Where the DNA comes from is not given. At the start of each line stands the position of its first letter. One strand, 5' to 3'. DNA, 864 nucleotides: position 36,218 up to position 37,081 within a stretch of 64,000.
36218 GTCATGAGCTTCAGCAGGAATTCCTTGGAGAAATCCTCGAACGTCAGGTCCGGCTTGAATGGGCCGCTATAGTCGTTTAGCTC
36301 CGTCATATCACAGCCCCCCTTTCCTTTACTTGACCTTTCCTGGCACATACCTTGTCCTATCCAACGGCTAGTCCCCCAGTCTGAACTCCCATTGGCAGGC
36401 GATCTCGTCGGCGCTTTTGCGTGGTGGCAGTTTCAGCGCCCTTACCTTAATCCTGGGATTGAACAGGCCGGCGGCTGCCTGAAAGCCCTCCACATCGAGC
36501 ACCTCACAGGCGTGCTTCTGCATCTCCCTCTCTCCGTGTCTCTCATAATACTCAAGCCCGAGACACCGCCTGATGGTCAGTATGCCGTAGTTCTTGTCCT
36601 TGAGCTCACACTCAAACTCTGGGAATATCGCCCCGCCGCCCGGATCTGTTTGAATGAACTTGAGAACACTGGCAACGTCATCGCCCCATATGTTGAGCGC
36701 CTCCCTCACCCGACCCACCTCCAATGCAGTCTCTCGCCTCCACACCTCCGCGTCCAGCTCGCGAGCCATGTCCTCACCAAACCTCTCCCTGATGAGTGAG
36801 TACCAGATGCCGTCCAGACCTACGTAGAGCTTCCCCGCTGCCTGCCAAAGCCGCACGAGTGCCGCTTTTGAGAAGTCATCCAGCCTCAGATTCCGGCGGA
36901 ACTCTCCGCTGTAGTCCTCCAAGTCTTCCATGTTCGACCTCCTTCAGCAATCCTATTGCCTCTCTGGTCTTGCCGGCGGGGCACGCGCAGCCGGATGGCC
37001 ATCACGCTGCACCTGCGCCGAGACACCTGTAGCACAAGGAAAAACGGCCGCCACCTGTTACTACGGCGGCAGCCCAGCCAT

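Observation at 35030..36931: Tandem triplication of a ~186-aa protein family with an invariant N-terminal DYSG.F motif, three invariant cysteines and a C-terminal ACQWE(F/L) motif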

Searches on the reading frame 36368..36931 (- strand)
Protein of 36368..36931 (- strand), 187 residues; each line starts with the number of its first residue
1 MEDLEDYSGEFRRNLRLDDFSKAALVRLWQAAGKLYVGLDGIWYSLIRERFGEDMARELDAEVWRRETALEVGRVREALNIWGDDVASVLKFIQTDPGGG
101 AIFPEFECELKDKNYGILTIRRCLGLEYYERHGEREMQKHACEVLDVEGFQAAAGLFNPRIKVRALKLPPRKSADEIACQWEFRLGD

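Call 3: search_protein_families(library=pfam, proteins=[window:36368-36931:-], max_evalue=1)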
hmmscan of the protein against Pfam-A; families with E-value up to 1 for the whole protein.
window:36368-36931:- (187 aa): 2 families
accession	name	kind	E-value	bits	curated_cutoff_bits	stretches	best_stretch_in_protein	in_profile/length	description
PF19620.4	DUF6125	-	2.5e-15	57.3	27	1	20-185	3-164/164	Family of unknown function (DUF6125)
PF14196.11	ATC_hydrolase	-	0.04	15.2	28.1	1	43-146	12-115/145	L-2-amino-thiazoline-4-carboxylic acid hydrolase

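Call 4: search_protein_families(library=ncbifam, proteins=[window:36368-36931:-], max_evalue=1)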
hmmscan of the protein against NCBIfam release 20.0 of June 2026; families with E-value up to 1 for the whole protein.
window:36368-36931:- (187 aa): 1 family
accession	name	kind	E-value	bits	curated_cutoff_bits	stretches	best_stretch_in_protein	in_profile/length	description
NF040866.1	AraD_Arch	equivalog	0.048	12.6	650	1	46-82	185-222/372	arabinonate dehydratase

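Call 9: find_homologous_proteins(query=window:36368-36931:-)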
Query window:36368-36931:- (187 aa): 189 proteins with E <= 0.001 among 423 candidates; the best 120 are listed.
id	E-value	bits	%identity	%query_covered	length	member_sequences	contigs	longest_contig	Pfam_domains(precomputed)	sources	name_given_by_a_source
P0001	1.2e-121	422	99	100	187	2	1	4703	PF19620.5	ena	-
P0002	2.6e-107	375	87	99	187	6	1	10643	PF19620.5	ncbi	-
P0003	2.1e-100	352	82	99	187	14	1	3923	PF19620.5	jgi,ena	-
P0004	2.6e-99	349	81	99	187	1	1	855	PF19620.5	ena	-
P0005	6.1e-98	344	78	99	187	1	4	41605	PF19620.5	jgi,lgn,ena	-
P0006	2.0e-97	343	79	99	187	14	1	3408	PF19620.5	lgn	-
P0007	9.0e-97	341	79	99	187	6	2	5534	PF19620.5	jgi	-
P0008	7.5e-95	334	79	98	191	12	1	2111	PF19620.5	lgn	-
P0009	1.4e-93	330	77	100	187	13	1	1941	PF19620.5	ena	-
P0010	9.2e-93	327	77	99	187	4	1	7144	PF14196.12,PF19620.5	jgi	jgi:hypothetical protein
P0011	1.0e-91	324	76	99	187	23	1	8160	PF19620.5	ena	-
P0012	1.9e-91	323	75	99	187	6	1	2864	PF19620.5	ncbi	-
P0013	4.1e-89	316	75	99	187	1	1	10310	PF19620.5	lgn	-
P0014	4.6e-87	309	72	99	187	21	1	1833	PF14196.12,PF19620.5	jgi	jgi:hypothetical protein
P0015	5.2e-86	305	70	100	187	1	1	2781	PF19620.5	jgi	-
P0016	6.4e-85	302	71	99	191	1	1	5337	PF14196.12,PF19620.5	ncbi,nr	ncbi:MAG: DUF6125 family protein, partial [Chloroflexi bacterium]|nr:DUF6125 family protein [Chlorof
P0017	3.0e-82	293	69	99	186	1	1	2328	PF14196.12,PF19620.5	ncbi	-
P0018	5.3e-82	292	68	99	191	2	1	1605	PF19620.5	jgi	-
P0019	2.5e-81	290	70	98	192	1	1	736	PF19620.5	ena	-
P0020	1.3e-80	288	66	100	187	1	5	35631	PF14196.12,PF19620.5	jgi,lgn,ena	-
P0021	9.1e-80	285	69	99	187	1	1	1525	PF19620.5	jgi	-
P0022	7.0e-79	282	67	99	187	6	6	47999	PF19620.5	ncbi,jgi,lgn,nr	ncbi:MAG: hypothetical protein FJ012_08100 [Chloroflexi bacterium]|nr:hypothetical protein [Chlorofl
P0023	1.9e-78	281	66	99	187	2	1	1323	PF19620.5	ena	-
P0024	2.9e-77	277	64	99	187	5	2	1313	PF19620.5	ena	-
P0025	6.2e-77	276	61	99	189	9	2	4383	PF19620.5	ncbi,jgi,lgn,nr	ncbi:MAG: hypothetical protein HQ578_01895 [Chloroflexi bacterium]|nr:hypothetical protein [Chlorofl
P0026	8.2e-77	275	65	99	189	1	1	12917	PF19620.5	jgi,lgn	jgi:hypothetical protein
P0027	8.6e-77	275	66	99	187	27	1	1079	PF19620.5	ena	-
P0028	1.3e-76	275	67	98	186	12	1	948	PF19620.5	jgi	-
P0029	1.9e-75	271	64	99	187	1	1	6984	PF19620.5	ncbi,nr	ncbi:MAG: DUF6125 family protein [Chloroflexi bacterium]|nr:DUF6125 family protein [Chloroflexota ba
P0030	4.9e-75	270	61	99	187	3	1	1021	PF19620.5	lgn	-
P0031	5.0e-75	270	65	99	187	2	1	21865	PF19620.5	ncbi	ncbi:DUF6125 family protein [Chloroflexota bacterium]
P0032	5.9e-75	269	62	99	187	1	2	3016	PF19620.5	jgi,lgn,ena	jgi:hypothetical protein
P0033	1.0e-74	269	63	98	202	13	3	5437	PF19620.5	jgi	jgi:hypothetical protein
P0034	1.9e-74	268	59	100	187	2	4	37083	PF19620.5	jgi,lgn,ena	-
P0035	1.0e-73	265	65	99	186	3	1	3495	PF19620.5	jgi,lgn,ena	-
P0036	3.9e-73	263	64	99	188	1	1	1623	PF19620.5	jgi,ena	-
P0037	8.7e-73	262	62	99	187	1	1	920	PF19620.5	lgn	-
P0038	1.2e-71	259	61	99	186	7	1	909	PF19620.5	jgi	-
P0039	1.2e-71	259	65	99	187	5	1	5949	PF19620.5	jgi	-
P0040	4.6e-71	257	62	99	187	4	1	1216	PF19620.5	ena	-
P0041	5.2e-71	256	60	100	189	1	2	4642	PF19620.5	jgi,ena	-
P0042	1.9e-70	255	62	100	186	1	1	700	PF19620.5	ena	-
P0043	5.0e-70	253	59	99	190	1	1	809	PF19620.5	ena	-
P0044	2.5e-69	251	61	99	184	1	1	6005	PF19620.5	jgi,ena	-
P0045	5.4e-69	250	62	99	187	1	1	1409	PF19620.5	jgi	jgi:hypothetical protein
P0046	6.8e-69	250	61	99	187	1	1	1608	PF19620.5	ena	-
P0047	1.1e-68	249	60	99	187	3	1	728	PF19620.5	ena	-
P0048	2.2e-68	248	61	99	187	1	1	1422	PF19620.5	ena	-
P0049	5.1e-68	247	60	99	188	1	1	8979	PF19620.5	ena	-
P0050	1.6e-67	245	60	99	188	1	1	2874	PF19620.5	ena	-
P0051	3.4e-67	244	58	99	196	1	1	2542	PF19620.5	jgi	-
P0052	5.8e-67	243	62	99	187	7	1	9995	PF19620.5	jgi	jgi:hypothetical protein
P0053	9.1e-67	243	58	98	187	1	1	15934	PF19620.5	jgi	jgi:hypothetical protein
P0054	9.5e-67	243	60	99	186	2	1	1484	PF19620.5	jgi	jgi:hypothetical protein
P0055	1.8e-66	242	58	98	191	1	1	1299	PF19620.5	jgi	jgi:hypothetical protein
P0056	3.9e-66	241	59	98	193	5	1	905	PF19620.5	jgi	jgi:hypothetical protein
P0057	7.0e-66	240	58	99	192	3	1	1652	PF19620.5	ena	-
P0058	1.1e-65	239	58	98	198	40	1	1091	PF19620.5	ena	-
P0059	2.5e-65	238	58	99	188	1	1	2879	PF19620.5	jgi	jgi:hypothetical protein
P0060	2.8e-65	238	56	99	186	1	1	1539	PF19620.5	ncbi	-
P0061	2.9e-65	238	58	99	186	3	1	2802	PF19620.5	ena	-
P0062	4.2e-65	237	58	99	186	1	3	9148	PF19620.5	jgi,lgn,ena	-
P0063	7.8e-65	236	58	99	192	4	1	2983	PF19620.5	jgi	-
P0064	1.3e-64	236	57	99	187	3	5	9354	PF19620.5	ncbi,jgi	-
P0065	2.1e-64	235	58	97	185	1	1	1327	PF19620.5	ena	-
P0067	3.2e-63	231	57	99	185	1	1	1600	PF19620.5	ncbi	-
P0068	5.2e-63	230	58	98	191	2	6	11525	PF19620.5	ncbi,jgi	-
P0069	6.1e-63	230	55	98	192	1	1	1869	PF19620.5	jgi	jgi:hypothetical protein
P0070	7.7e-63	230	57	99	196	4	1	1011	PF19620.5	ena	-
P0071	1.2e-62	229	55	98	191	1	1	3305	PF19620.5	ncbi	-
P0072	1.4e-62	229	58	99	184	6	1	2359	PF14196.12,PF19620.5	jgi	-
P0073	1.9e-62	229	52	99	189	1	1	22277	PF19620.5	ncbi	-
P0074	2.0e-62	228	56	100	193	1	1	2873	PF19620.5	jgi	jgi:hypothetical protein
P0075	2.2e-62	228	56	99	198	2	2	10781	PF19620.5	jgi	-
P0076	4.2e-62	227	57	99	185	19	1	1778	PF19620.5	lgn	-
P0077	5.4e-62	227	55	98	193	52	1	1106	PF19620.5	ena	-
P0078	1.1e-61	226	56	99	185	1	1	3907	PF19620.5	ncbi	-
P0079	1.2e-61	226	56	99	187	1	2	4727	PF14196.12,PF19620.5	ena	-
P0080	7.0e-61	223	58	99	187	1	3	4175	PF19620.5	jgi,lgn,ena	-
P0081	2.5e-60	222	54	99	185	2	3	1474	PF19620.5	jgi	-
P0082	3.5e-60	221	54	99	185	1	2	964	PF19620.5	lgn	-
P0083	3.6e-60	221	56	99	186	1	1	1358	PF14196.12,PF19620.5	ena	-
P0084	3.7e-60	221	53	98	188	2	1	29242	PF19620.5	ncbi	ncbi:MAG: DUF6125 family protein [Dehalococcoidia bacterium]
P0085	9.8e-60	220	54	99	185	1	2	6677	PF14196.12,PF19620.5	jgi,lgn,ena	-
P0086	1.3e-59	219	55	99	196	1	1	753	PF19620.5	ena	-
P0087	1.6e-58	216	54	99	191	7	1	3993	PF19620.5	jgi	jgi:hypothetical protein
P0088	2.5e-58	215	56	99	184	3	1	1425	PF19620.5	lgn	-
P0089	2.8e-58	215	54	99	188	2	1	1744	PF19620.5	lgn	-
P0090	1.6e-57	212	52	99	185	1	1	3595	PF19620.5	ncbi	-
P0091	1.8e-57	212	54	99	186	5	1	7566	PF19620.5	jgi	-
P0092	6.0e-57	211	55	99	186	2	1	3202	PF19620.5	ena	-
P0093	6.2e-57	211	51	98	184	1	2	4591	PF19620.5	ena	-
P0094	1.8e-56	209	53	98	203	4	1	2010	PF19620.5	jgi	jgi:hypothetical protein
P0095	2.0e-56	209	51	99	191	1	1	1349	PF19620.5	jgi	jgi:hypothetical protein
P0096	2.2e-56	209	54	98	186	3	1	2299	PF14196.12,PF19620.5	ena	-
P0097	2.3e-55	205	52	99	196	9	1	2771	PF19620.5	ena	-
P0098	7.9e-55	204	52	99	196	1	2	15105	PF19620.5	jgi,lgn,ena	-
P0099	1.4e-54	203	54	99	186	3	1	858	PF19620.5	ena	-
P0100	1.6e-54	203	52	99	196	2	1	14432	PF19620.5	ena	-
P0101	2.1e-54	202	50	99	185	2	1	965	PF19620.5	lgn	-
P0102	2.6e-54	202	54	99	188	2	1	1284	PF19620.5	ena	-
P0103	2.6e-54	202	49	99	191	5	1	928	PF14196.12,PF19620.5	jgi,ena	-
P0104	2.9e-54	202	52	99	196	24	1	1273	PF19620.5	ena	-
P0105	3.8e-54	201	51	99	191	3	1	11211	PF19620.5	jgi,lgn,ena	-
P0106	4.7e-54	201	50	99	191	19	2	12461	PF19620.5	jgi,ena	-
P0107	1.9e-53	199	48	99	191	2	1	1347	PF14196.12,PF19620.5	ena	-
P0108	3.5e-53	198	53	97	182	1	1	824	PF19620.5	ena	-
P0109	6.8e-53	197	52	99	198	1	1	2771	PF19620.5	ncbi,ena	-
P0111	7.7e-53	197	50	99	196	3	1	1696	PF19620.5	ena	-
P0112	8.6e-53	197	49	99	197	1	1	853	PF19620.5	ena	-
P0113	1.3e-52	196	49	100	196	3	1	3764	PF19620.5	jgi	-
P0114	1.3e-52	196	52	99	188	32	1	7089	PF19620.5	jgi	-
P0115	1.6e-52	196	50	99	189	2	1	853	PF19620.5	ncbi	-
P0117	3.3e-52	195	49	100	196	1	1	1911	PF19620.5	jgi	jgi:hypothetical protein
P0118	4.0e-52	195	51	99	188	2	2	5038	PF19620.5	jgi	-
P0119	1.3e-51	193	51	99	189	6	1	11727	PF19620.5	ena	-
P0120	2.3e-51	192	50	99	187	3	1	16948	PF19620.5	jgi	jgi:hypothetical protein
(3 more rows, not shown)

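Call 11: search_solved_structures(query=window:36368-36931:-, max_evalue=10)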
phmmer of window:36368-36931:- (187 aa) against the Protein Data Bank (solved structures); distinct sequences matched with E-value up to 10: 2.
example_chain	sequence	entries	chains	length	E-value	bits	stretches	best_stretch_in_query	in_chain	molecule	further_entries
2pp3_A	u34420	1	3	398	0.58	13.2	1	45-84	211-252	L-talarate/galactarate dehydratase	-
2pp0_A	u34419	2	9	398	0.66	13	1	45-84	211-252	L-talarate/Galactarate Dehydratase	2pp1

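Call 14: find_encoding_contigs(protein=P0022, flank=10000, max_places=3)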
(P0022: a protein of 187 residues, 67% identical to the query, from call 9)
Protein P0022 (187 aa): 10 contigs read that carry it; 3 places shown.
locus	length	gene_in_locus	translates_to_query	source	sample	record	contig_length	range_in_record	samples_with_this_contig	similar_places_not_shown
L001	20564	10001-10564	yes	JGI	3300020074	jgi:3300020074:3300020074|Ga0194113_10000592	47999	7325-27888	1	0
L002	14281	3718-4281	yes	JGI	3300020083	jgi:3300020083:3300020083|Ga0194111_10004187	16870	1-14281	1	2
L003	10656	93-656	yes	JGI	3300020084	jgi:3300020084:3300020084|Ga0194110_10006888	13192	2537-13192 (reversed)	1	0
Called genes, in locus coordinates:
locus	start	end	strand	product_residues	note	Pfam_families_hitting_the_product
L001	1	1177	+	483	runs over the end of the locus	PF01590:GAF, PF13185:GAF_2, PF13492:GAF_3 (weak), PF00156:Pribosyltran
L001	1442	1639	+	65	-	-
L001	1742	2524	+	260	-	PF00106:adh_short, PF08659:KR, PF13561:adh_short_C2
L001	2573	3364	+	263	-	PF00106:adh_short, PF08659:KR, PF13561:adh_short_C2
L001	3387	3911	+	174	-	-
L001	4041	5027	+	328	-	PF08240:ADH_N, PF00107:ADH_zinc_N, PF13602:ADH_zinc_N_2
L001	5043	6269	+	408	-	PF00724:Oxidored_FMN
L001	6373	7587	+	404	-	PF13458:Peripla_BP_6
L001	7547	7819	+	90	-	-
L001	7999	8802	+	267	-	PF00106:adh_short, PF08659:KR, PF13561:adh_short_C2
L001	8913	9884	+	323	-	PF05853:BKACE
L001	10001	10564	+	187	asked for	PF19620:DUF6125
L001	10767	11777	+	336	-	PF01144:CoA_trans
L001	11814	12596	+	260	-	PF01144:CoA_trans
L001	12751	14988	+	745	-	PF04879:Molybdop_Fe4S4, PF00384:Molybdopterin, PF01568:Molydop_binding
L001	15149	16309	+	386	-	PF19620:DUF6125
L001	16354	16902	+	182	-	PF19620:DUF6125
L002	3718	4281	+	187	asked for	PF19620:DUF6125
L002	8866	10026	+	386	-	PF19620:DUF6125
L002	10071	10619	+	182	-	PF19620:DUF6125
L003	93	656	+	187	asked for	PF19620:DUF6125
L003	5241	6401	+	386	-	PF19620:DUF6125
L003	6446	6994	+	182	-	PF19620:DUF6125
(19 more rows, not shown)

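Call 15: find_encoding_contigs(protein=P0005, flank=10000, max_places=3)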
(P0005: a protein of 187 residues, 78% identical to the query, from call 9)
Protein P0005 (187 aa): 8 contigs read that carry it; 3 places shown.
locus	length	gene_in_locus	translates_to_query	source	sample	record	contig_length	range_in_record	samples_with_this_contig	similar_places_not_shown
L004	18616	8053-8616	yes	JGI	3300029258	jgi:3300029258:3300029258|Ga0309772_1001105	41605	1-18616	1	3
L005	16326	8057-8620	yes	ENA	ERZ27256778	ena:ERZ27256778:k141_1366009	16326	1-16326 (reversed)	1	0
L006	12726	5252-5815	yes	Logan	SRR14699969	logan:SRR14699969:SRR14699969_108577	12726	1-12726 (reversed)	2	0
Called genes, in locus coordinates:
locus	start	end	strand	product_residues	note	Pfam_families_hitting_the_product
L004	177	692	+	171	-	PF12802:MarR_2, PF01047:MarR (weak), PF13463:HTH_27, PF09339:HTH_IclR (faint)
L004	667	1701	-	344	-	PF00850:Hist_deacetyl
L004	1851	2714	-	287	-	PF01063:Aminotran_4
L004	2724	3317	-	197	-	PF00117:GATase, PF07722:Peptidase_C26 (faint)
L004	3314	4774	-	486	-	PF04715:, PF00425:Chorismate_bind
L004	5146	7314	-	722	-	PF02730:AFOR_N, PF01314:AFOR_C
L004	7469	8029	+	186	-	PF19620:DUF6125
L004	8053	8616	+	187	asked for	PF19620:DUF6125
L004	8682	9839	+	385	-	PF19620:DUF6125 (faint)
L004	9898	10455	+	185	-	PF19620:DUF6125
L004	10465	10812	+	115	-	PF13561:adh_short_C2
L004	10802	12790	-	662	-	PF02730:AFOR_N, PF01314:AFOR_C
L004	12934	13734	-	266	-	PF00106:adh_short, PF08659:KR, PF13561:adh_short_C2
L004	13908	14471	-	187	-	PF19620:DUF6125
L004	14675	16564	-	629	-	PF02730:AFOR_N, PF01314:AFOR_C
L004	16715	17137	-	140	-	PF00903:Glyoxalase (weak), PF13669:Glyoxalase_4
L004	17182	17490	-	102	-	-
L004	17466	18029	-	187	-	-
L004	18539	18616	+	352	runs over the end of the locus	PF07730:HisKA_3, PF02518:HATPase_c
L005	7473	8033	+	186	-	PF19620:DUF6125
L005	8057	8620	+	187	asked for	PF19620:DUF6125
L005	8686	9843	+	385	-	PF19620:DUF6125 (faint)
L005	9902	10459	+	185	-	PF19620:DUF6125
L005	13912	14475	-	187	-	PF19620:DUF6125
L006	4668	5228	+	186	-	PF19620:DUF6125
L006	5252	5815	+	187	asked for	PF19620:DUF6125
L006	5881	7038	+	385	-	PF19620:DUF6125 (faint)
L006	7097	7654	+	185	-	PF19620:DUF6125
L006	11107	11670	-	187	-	PF19620:DUF6125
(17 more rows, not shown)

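Call 21: predict_structure(alignment_id=A2)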
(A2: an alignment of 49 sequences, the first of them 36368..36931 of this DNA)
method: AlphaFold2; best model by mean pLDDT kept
length: 187 residues; sequences in the alignment: 49
mean_pLDDT: 96.0   pTM: 0.89
mean pLDDT of the five models: 96.0, 94.2, 93.8, 93.6, 93.0
residues with pLDDT >= 90: 182; 70-90: 4; 50-70: 1; < 50: 0
segments of 3 or more residues with pLDDT < 50: none
pLDDT, mean of each block of 10 residues (from residue 1): 92 96 97 94 95 96 96 98 98 95 97 98 96 93 96 98 98 96 94
secondary structure, 60 per line:
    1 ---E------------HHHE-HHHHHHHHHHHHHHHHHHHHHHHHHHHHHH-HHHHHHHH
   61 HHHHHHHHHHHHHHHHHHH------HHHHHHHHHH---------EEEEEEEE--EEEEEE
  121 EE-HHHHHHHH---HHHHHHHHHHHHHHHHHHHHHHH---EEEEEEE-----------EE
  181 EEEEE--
elements in order: H22-51 H53-79 H86-95 E105-112 E115-122 H124-131 H135-157 E161-167 E179-185

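Call 23: fold_search(model_id=the predicted structure, library=pdb)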
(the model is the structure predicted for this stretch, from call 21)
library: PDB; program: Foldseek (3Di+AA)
matches with E <= 10: 156; with E <= 0.001: 0
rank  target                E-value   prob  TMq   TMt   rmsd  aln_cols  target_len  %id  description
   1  7vqf                  2.1e-02  0.98  0.42  0.41   6.1       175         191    8  Phenol binding protein, MopR (released 2022-09-07)
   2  5frv_A                3.9e-02  0.96  0.43  0.41   5.9       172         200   12  crystal structure of the phenol-responsive sensory domain of the transcription activator PoxR in complex with 4-methyl (released 2016-03-30)
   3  5frw_A                4.2e-02  0.98  0.46  0.44   5.7       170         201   10  crystal structure of the phenol-responsive sensory domain of the transcription activator PoxR with Phenol (released 2016-04-06)
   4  6aq3_C                5.3e-02  0.94  0.45  0.48   5.9       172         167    6  Crystal structure of a trafficking protein particle complex subunit 3 from Naegleria fowleri covalently bound to palmi (released 2017-08-30)
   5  3nvr_B                5.3e-02  0.89  0.37  0.38   5.7       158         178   11  Modulating Heme Redox Potential Through Protein-Induced Porphyrin Distortion (released 2010-09-08)
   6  1u56_B                5.6e-02  0.89  0.37  0.38   5.9       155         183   11  Crystal structure of an oxygen binding H-NOX domain related to soluble guanylate cyclases (Water-ligated, ferric form) (released 2004-08-31)
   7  6aq3_B                5.9e-02  0.97  0.50  0.53   5.4       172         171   10  Crystal structure of a trafficking protein particle complex subunit 3 from Naegleria fowleri covalently bound to palmi (released 2017-08-30)
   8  6aq3_E                6.3e-02  0.98  0.52  0.55   5.2       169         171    9  Crystal structure of a trafficking protein particle complex subunit 3 from Naegleria fowleri covalently bound to palmi (released 2017-08-30)
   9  3sj5_B                7.1e-02  0.85  0.41  0.41   7.2       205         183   10  I5F Mutant Structure of T. Tengcongensis H-NOX (released 2011-07-20)
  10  5kbe_A                7.1e-02  0.84  0.38  0.37   6.1       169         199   11  CRYSTAL STRUCTURE OF THE AROMATIC SENSOR DOMAIN OF MOPR IN COMPLEX WITH PHENOL (released 2016-07-13)
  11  3lai_C                7.5e-02  0.89  0.38  0.39   5.9       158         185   11  Structural insights into the molecular mechanism of H-NOX activation (released 2010-03-16)
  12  2j3r_B                8.4e-02  0.84  0.38  0.43   6.9       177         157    9  The crystal structure of the bet3-trs31 heterodimer. (released 2006-11-27)
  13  4it2_A                1.0e-01  0.90  0.40  0.41   5.5       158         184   12  Mn(III)-PPIX bound Tt H-NOX (released 2013-02-27)
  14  3nvu_A                1.0e-01  0.87  0.39  0.39   5.5       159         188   11  Modulating Heme Redox Potential Through Protein-Induced Porphyrin Distortion (released 2010-09-08)
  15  3nvr_A                1.0e-01  0.85  0.39  0.40   6.1       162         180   10  Modulating Heme Redox Potential Through Protein-Induced Porphyrin Distortion (released 2010-09-08)
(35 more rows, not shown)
